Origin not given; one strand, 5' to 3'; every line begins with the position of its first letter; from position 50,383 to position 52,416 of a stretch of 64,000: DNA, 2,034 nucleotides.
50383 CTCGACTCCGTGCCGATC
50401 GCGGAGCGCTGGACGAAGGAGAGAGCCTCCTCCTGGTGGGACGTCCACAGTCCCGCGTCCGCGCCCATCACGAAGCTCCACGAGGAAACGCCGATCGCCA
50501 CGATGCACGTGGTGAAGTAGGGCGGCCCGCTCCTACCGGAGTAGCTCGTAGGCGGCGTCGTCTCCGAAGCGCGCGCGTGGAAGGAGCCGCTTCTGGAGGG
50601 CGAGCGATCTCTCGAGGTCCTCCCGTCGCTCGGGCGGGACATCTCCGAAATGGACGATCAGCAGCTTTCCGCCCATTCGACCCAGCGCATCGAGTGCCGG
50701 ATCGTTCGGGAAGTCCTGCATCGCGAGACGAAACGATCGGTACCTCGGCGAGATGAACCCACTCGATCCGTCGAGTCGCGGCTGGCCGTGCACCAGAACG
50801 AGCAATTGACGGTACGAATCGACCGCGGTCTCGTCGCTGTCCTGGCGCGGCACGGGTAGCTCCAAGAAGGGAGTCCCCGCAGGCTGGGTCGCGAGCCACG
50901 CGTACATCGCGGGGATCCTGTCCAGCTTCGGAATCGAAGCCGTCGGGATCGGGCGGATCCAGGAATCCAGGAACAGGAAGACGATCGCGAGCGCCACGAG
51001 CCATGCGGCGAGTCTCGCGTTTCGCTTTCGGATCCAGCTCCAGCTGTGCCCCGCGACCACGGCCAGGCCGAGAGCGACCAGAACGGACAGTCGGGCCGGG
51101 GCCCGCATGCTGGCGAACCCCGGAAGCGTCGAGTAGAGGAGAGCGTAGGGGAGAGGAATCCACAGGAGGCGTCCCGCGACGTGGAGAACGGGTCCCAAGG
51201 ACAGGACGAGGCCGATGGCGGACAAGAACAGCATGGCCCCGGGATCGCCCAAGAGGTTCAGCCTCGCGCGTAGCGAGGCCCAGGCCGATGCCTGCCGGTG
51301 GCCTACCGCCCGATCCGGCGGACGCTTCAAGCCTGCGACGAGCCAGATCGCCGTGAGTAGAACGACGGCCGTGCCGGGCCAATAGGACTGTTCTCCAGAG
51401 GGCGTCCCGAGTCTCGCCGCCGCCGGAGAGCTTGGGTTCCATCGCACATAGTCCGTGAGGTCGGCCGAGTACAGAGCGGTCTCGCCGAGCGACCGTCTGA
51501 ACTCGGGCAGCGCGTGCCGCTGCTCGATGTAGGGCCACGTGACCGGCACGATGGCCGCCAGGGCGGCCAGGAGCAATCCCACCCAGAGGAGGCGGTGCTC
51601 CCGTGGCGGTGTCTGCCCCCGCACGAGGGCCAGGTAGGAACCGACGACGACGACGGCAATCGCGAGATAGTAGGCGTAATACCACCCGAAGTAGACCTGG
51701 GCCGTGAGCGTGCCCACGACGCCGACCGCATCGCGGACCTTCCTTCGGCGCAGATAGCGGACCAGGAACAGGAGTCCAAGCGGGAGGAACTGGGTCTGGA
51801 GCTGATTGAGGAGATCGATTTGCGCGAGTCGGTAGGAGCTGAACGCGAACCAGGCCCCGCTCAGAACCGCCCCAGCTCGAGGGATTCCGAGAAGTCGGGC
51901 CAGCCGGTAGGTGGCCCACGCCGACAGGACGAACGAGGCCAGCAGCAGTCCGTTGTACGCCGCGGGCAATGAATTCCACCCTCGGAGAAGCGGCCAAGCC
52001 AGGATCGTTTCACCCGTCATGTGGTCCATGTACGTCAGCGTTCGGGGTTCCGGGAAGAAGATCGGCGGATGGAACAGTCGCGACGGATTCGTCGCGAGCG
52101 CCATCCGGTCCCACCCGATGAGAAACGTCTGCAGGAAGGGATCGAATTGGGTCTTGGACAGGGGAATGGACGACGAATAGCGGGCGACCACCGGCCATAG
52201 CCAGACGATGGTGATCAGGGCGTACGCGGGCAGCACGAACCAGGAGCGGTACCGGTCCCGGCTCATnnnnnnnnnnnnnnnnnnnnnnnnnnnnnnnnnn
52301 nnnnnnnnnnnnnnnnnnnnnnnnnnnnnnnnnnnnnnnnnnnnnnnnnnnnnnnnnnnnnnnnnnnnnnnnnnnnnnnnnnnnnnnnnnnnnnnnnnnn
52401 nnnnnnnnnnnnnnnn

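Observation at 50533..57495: ECF sigma / anti-sigma pair followed by a three-gene translationally coupled envelope operon (transporter-HEAT fusion plus two GT-C-like polytopic proteins)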

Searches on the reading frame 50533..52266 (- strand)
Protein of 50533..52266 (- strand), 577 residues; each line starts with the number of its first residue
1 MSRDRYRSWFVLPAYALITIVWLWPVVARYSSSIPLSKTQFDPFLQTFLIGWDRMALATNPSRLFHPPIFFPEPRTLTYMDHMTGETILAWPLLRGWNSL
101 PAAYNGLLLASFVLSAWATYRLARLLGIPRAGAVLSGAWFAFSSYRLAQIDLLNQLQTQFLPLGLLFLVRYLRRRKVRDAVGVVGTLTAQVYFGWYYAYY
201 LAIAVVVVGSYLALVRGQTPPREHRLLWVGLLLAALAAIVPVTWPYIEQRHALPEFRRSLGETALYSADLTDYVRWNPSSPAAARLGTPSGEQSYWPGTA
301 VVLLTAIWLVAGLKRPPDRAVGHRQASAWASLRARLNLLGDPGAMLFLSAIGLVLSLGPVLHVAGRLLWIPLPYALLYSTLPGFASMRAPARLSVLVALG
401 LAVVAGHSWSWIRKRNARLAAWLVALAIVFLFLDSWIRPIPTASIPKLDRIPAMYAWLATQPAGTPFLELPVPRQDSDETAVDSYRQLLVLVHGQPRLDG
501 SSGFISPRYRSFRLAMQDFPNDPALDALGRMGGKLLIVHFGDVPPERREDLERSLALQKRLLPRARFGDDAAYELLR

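Call 5: search_protein_families(library=pfam, proteins=[window:50533-52266:-], max_evalue=0.01)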
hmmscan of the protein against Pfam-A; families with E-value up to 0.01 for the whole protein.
window:50533-52266:- (577 aa): 0 families

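Call 6: search_protein_families(library=ncbifam, proteins=[window:50533-52266:-], max_evalue=0.01)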
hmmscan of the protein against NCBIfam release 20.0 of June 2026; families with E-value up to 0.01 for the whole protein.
window:50533-52266:- (577 aa): 0 families

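Call 8: find_homologous_proteins(query=window:50533-52266:-)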
Query window:50533-52266:- (577 aa): 176 proteins with E <= 0.001 among 8000 candidates; the best 120 are listed.
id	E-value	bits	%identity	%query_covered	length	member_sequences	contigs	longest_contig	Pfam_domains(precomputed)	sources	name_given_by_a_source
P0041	0.0e+0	1282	100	100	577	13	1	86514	-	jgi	jgi:hypothetical protein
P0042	0.0e+0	1088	91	92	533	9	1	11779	-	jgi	-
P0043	5.5e-294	994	76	100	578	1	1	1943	-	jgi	jgi:hypothetical protein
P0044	3.0e-290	982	75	100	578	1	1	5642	-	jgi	jgi:hypothetical protein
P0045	1.1e-284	964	74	100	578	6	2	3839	-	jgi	jgi:hypothetical protein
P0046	5.5e-241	819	75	84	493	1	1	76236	-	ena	-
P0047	2.5e-222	758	62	100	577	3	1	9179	-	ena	-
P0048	1.4e-170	587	51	99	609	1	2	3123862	-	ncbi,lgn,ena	-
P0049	2.8e-168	579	52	98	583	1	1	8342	-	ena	-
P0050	4.4e-166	572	51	98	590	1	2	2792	-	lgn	-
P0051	8.4e-166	571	51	99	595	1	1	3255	-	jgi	jgi:hypothetical protein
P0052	8.8e-164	564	50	98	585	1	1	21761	-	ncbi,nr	ncbi:MAG TPA: hypothetical protein VFP58_09490 [Candidatus Eisenbacteria bacterium]|nr:hypothetical 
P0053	1.3e-163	564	50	98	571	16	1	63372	-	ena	-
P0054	1.5e-161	557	51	95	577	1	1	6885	-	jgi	-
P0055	3.6e-159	549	48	99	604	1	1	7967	-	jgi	jgi:hypothetical protein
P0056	6.5e-159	548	48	98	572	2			PF19830.5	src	-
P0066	5.6e-153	529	48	100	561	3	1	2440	PF19830.5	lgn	-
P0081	1.2e-143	498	48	98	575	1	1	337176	-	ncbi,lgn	-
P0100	2.1e-132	461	44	99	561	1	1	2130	PF19830.5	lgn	-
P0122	1.7e-124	435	43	98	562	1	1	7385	PF19830.5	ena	-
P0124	2.1e-123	431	44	95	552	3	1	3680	PF19830.5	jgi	jgi:hypothetical protein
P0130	3.2e-121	424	42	98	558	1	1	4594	PF19830.5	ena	-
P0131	5.6e-121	423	43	99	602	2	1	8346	PF19830.5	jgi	jgi:hypothetical protein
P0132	2.0e-120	421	41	98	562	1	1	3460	PF19830.5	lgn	-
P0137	6.3e-119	416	42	99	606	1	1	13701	PF19830.5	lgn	-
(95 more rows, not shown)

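Call 15: search_protein_families(library=pfam, alignment_id=A2, max_evalue=0.1)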
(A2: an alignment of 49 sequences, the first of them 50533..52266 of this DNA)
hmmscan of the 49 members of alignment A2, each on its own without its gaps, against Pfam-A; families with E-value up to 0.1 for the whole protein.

A. member 1, window:50533-52266:- (577 aa): 2 families
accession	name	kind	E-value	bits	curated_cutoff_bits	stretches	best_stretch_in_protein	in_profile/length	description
PF19607.4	DUF6112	-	0.043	14.1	25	0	380-412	46-78/88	Family of unknown function (DUF6112)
PF19820.4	DUF6303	-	0.087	13.1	25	0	391-415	43-67/93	Family of unknown function (DUF6303)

B. families by the number of members that match (of 49 scanned): 13 families
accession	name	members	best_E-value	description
PF09852.15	DUF2079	9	2e-05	Predicted membrane protein (DUF2079)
PF19607.4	DUF6112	5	0.03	Family of unknown function (DUF6112)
PF10131.15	PTPS_related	2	0.00029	6-pyruvoyl-tetrahydropterin synthase related domain; membrane protein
PF11846.14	Wzy_C_2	2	0.039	Virulence factor membrane-bound polymerase, C-terminal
PF13231.12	PMT_2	1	0.00028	Dolichyl-phosphate-mannose-protein mannosyltransferase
PF10754.15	DUF2569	1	0.0078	Protein of unknown function (DUF2569)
PF10953.13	DUF2754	1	0.0093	Protein of unknown function (DUF2754)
PF25211.1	DUF7839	1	0.019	Domain of unknown function (DUF7839)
PF11384.13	DUF3188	1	0.023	Protein of unknown function (DUF3188)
PF11158.13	DUF2938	1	0.029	Protein of unknown function (DUF2938)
PF16942.10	CclA_1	1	0.041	Putative cyclic bacteriocin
PF01261.30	AP_endonuc_2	1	0.062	Xylose isomerase-like TIM barrel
PF19820.4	DUF6303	1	0.087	Family of unknown function (DUF6303)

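Call 18: search_solved_structures(query=A2, max_evalue=1)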
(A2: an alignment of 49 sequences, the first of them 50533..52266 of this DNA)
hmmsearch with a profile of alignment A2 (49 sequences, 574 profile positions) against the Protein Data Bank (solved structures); distinct sequences matched with E-value up to 1: 9.
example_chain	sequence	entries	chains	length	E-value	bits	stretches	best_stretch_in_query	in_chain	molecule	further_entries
4zvs_B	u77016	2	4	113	0.021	16.4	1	360-400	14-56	Caspase-7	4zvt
4zvp_B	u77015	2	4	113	0.026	16.1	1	360-400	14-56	Caspase-7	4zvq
9m1r_R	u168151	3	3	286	0.054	15.1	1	118-284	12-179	2-oxoglutarate receptor 1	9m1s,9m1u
9vmn_R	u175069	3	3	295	0.058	15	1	118-284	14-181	2-oxoglutarate receptor 1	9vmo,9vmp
26xh_R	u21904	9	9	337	0.089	14.3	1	118-284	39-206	2-oxoglutarate receptor 1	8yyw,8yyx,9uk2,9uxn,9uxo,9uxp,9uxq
9vus_A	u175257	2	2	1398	0.4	12.2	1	118-283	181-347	Soluble cytochrome b562,2-oxoglutarate receptor 1,Soluble cytochrome b562,2-oxoglutarate r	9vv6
4zvo_B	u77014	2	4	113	0.53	11.8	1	360-400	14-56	Caspase-7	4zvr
1i51_B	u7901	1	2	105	0.8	11.2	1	360-400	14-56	CASPASE-7 SUBUNIT P11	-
4zvu_B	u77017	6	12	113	0.93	11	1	360-400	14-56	Caspase-7 | Caspase-7 subunit p11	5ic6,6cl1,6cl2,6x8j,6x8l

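Call 31: find_encoding_contigs(protein=P0048, flank=10000, max_places=1)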
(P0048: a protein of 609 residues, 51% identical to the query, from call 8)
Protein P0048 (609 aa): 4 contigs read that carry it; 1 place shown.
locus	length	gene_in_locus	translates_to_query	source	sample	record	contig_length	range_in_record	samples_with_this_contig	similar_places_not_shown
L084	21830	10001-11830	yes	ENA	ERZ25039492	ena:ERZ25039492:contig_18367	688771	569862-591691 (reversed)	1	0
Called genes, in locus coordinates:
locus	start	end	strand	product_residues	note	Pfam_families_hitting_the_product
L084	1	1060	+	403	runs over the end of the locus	PF01969:Ni_insertion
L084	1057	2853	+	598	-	PF03193:RsgA_GTPase (faint), PF13481:AAA_25 (faint), PF25199:nSTAND_NTPase5 (faint), PF00005:ABC_tran, PF02463:SMC_N (faint), PF13191:AAA_16 (faint), PF00005:ABC_tran, PF13304:AAA_21 (weak), +4 more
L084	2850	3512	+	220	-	PF01596:Methyltransf_3, PF01135:PCMT (weak), PF13847:Methyltransf_31 (weak), PF13578:Methyltransf_24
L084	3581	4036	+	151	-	PF14534:DUF4440, PF12680:SnoaL_2 (weak)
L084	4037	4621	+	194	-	PF28474:DUF8412, PF13376:OmdA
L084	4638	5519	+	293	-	-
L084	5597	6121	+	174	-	PF08002:DUF1697 (weak)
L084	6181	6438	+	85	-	-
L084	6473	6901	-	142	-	-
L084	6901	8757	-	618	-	PF04389:Peptidase_M28, PF00595:PDZ (weak), PF13180:PDZ_2, PF17820:PDZ_6, PF26549:Tricorn_N, PF07676:PD40, PF26549:Tricorn_N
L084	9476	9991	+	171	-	-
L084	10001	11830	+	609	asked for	-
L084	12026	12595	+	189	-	PF00156:Pribosyltran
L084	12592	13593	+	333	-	PF02729:OTCace_N, PF00185:OTCace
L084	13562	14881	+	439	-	PF01979:Amidohydro_1, PF12890:DHOase, PF07969:Amidohydro_3 (weak)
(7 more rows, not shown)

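Call 32: find_encoding_contigs(protein=P0081, flank=10000, max_places=1)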
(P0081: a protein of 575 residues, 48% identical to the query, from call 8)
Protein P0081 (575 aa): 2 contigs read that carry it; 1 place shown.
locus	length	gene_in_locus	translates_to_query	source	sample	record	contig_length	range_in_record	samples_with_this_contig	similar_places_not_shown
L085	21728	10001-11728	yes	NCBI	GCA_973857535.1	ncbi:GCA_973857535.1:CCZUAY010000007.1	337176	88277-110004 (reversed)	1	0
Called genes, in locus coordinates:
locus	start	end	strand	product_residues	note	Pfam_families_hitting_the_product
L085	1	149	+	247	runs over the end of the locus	-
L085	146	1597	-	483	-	PF05787:PhoX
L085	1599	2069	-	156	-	-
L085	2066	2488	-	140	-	PF00903:Glyoxalase, PF13468:Glyoxalase_3, PF13669:Glyoxalase_4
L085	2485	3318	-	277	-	PF02673:BacA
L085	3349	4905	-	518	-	PF01642:MM_CoA_mutase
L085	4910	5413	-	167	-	PF25919:BSH_CusB (faint), PF25917:BSH_RND (faint), PF25973:BSH_CzcB (faint), PF00364:Biotin_lipoyl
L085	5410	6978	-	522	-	PF00289:Biotin_carb_N, PF02786:CPSase_L_D2, PF02222:ATP-grasp (weak), PF07478:Dala_Dala_lig_C, PF02785:Biotin_carb_C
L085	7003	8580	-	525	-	PF01039:Carboxyl_trans, PF03255:ACCA (weak)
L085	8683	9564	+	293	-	PF02633:Creatininase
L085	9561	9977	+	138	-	PF03061:4HBT (weak)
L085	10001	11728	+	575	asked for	-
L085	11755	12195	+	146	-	PF00293:NUDIX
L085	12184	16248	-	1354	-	PF00270:DEAD, PF04851:ResIII (weak), PF00271:Helicase_C, PF19306:WHD_Lhr, PF08494:DEAD_assoc, PF23235:WHD_3rd_Lhr, PF23234:WHD_4th_Lhr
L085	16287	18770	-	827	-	PF00326:Peptidase_S9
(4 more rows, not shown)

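Call 34: predict_structure(alignment_id=A2)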
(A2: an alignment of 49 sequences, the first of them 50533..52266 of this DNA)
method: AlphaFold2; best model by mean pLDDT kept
length: 577 residues; sequences in the alignment: 49
mean_pLDDT: 93.2   pTM: 0.92
mean pLDDT of the five models: 93.2, 92.2, 92.1, 91.9, 91.4
residues with pLDDT >= 90: 487; 70-90: 78; 50-70: 12; < 50: 0
segments of 3 or more residues with pLDDT < 50: none
pLDDT, mean of each block of 10 residues (from residue 1): 76 96 95 85 93 95 95 92 94 92 96 97 96 96 92 86 98 98 98 92 98 96 97 97 92 83 92 93 91 91 95 78 74 91 97 97 93 94 86 96 96 94 92 90 92 97 97 93 95 96 92 97 98 98 94 97 98 96
secondary structure, 60 per line:
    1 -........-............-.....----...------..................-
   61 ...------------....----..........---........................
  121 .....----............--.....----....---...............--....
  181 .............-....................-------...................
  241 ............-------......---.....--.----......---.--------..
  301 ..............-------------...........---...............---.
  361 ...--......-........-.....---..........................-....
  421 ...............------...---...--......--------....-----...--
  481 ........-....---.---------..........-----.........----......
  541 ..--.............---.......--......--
elements in order: H2-9 H11-22 H24-28 E33-35 H42-59 H76-79 H84-93 H97-125 H130-141 H144-148 H153-156 H160-174 H177-193 H195-214 H222-252 H260-265 H270-273 H281-286 H299-314 H328-338 H342-356 E360-363 E366-371 H373-380 H382-386 H390-415 H417-435 E442-444 H453-458 E467-470 H481-488 H490-493 H507-516 H522-530 E535-539 H545-557 E561-567 E570-575

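Call 64: find_encoding_contigs(protein=P0047, flank=10000, max_places=1)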
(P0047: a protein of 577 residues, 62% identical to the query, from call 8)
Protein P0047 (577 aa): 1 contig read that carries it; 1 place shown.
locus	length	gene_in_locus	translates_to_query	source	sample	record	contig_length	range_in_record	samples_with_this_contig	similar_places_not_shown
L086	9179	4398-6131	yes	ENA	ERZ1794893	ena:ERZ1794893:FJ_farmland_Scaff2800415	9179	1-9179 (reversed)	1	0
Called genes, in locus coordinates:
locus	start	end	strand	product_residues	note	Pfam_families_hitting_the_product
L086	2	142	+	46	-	?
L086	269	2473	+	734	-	-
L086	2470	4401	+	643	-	-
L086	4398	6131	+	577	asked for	-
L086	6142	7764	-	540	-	PF00069:Pkinase, PF07714:PK_Tyr_Ser-Thr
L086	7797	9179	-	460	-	?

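Call 81: find_encoding_contigs(protein=P0046, flank=10000, max_places=1)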
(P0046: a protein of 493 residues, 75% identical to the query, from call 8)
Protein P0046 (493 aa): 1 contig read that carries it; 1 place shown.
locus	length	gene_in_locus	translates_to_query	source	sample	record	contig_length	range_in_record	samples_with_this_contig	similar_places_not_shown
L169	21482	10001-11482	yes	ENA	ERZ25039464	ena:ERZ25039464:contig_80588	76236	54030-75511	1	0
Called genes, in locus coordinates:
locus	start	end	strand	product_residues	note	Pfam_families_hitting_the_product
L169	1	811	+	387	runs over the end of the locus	-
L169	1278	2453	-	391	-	PF13506:Glyco_transf_21, PF00535:Glycos_transf_2, PF13641:Glyco_tranf_2_3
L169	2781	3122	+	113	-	PF02627:CMD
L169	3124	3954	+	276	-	PF01678:DAP_epimerase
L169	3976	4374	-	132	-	PF19762:DUF6249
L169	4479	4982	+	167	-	PF04542:Sigma70_r2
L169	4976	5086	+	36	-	-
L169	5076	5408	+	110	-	-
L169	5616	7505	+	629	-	-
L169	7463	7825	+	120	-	-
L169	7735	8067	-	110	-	-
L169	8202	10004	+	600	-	-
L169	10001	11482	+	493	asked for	-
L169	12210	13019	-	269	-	-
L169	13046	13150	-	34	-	-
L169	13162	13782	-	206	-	PF00005:ABC_tran, PF16326:ABC_tran_CTD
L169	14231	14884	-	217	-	-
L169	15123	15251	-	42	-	PF00171:Aldedh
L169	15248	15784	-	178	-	PF00171:Aldedh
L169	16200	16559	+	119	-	-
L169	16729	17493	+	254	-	PF16078:2-oxogl_dehyd_N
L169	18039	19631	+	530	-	PF16870:OxoGdeHyase_C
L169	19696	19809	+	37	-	-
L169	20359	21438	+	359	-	PF00198:2-oxoacid_dh, PF00890:FAD_binding_2 (weak), PF01134:GIDA (weak), PF07992:Pyr_redox_2, PF12831:FAD_oxidored, PF13450:NAD_binding_8 (weak)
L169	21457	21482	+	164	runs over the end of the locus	PF07992:Pyr_redox_2, PF00070:Pyr_redox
